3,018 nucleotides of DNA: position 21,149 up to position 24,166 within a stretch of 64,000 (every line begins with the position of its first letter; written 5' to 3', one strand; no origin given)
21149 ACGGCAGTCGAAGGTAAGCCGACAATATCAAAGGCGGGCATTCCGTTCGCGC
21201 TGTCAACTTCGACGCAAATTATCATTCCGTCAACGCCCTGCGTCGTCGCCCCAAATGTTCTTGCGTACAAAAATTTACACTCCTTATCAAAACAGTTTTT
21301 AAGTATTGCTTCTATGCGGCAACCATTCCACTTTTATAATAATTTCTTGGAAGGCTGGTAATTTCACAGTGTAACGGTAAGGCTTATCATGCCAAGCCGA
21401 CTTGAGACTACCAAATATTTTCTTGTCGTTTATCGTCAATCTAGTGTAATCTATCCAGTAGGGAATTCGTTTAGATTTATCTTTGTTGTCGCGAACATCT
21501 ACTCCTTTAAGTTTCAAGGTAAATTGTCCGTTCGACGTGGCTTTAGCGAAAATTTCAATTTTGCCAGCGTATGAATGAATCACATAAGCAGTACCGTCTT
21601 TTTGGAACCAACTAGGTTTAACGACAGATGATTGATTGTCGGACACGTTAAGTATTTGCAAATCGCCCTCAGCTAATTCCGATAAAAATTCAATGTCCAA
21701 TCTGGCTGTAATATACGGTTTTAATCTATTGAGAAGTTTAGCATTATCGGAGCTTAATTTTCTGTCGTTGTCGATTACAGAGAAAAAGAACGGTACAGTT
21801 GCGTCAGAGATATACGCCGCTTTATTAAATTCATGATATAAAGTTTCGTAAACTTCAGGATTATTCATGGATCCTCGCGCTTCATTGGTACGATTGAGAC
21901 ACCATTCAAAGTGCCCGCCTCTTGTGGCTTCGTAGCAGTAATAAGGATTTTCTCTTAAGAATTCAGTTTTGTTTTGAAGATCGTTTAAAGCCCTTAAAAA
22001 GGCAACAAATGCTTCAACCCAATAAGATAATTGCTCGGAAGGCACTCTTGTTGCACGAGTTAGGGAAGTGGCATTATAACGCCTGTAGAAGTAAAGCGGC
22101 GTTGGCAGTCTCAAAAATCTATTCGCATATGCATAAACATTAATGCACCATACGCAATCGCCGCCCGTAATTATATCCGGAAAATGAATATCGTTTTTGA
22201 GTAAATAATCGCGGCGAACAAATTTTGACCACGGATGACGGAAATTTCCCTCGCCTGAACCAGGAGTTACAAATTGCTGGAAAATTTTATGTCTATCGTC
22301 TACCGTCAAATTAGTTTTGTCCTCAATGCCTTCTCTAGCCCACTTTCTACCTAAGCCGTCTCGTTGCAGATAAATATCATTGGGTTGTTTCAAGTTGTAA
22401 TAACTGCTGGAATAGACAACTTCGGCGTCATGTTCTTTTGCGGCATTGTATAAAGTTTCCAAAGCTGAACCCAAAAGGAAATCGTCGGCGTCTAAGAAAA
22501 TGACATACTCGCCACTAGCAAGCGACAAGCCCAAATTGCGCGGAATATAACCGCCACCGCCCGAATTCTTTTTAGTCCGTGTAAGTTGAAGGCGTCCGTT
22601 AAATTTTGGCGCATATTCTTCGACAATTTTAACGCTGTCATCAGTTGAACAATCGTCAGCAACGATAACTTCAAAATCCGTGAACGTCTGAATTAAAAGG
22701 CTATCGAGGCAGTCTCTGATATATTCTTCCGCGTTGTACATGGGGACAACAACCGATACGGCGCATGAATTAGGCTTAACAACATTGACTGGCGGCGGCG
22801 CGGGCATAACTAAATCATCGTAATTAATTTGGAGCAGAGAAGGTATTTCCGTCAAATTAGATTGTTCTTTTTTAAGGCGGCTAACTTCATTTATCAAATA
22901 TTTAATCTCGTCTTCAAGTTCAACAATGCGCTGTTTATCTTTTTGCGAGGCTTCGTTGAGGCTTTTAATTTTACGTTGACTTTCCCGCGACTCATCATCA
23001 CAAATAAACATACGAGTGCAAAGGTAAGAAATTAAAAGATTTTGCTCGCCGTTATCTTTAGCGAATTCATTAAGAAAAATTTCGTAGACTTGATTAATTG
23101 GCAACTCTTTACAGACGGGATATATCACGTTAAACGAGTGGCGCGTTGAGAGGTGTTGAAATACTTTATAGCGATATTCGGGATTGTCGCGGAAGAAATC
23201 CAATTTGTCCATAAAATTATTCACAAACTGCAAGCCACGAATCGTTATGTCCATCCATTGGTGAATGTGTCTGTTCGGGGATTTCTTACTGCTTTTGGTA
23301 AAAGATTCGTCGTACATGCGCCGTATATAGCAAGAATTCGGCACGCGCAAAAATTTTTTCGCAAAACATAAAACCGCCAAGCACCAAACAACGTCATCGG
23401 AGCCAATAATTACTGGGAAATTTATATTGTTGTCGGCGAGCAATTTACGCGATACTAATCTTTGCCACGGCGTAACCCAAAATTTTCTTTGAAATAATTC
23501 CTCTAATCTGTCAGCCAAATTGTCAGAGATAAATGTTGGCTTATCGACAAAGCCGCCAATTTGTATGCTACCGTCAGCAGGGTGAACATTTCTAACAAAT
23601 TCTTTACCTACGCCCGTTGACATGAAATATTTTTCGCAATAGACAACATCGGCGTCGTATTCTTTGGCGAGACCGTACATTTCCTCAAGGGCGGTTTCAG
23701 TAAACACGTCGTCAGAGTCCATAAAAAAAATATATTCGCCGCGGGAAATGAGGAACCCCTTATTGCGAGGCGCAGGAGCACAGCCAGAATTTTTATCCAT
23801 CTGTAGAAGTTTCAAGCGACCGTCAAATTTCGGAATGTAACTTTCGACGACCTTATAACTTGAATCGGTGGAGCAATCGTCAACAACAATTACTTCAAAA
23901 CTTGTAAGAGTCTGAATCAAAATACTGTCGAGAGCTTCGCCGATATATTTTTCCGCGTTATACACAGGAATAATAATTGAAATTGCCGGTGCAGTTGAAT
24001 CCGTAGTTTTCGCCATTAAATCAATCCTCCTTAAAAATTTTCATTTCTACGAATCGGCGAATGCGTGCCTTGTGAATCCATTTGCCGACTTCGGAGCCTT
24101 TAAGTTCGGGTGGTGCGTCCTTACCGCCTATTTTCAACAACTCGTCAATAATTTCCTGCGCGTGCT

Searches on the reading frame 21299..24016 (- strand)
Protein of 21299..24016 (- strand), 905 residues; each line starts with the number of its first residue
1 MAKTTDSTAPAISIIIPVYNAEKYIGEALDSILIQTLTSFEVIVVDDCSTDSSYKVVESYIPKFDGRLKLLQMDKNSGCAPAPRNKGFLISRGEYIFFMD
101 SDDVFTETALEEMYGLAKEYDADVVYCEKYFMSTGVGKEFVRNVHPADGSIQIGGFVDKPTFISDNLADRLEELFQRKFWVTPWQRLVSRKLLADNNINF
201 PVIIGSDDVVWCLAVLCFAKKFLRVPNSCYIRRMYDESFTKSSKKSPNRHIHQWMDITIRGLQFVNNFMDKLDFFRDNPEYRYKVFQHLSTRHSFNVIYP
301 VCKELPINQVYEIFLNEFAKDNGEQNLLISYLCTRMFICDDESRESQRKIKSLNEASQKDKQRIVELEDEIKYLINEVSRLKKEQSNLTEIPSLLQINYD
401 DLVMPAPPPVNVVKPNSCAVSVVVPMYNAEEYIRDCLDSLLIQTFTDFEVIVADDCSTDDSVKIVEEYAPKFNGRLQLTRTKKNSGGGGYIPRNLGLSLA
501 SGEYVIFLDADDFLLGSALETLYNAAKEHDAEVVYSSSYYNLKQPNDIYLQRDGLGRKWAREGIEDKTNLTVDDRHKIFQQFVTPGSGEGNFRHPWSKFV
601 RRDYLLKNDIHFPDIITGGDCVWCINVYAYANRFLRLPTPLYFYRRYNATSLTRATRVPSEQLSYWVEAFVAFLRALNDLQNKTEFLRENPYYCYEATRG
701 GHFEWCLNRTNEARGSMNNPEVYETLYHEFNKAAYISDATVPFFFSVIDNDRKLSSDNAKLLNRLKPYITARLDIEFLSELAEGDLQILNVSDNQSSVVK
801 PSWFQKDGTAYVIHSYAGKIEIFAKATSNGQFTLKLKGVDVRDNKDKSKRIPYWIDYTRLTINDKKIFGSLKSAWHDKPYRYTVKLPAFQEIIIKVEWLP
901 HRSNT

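Call 64: search_protein_families(library=pfam, max_evalue=0.00001, proteins=[window:21299-24016:-])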
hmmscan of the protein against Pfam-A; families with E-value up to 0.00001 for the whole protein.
window:21299-24016:- (905 aa): 3 families
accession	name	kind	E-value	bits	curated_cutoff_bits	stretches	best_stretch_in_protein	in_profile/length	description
PF00535.33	Glycos_transf_2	-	2.1e-69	233.2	23.3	2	421-554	1-131/168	Glycosyl transferase family 2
PF10111.15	Glyco_tranf_2_2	-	1.1e-25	91.2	27.3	2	13-127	1-122/276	Glycosyltransferase like family 2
PF13641.12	Glyco_tranf_2_3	-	3.4e-18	67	27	2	420-534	3-119/230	Glycosyltransferase like family 2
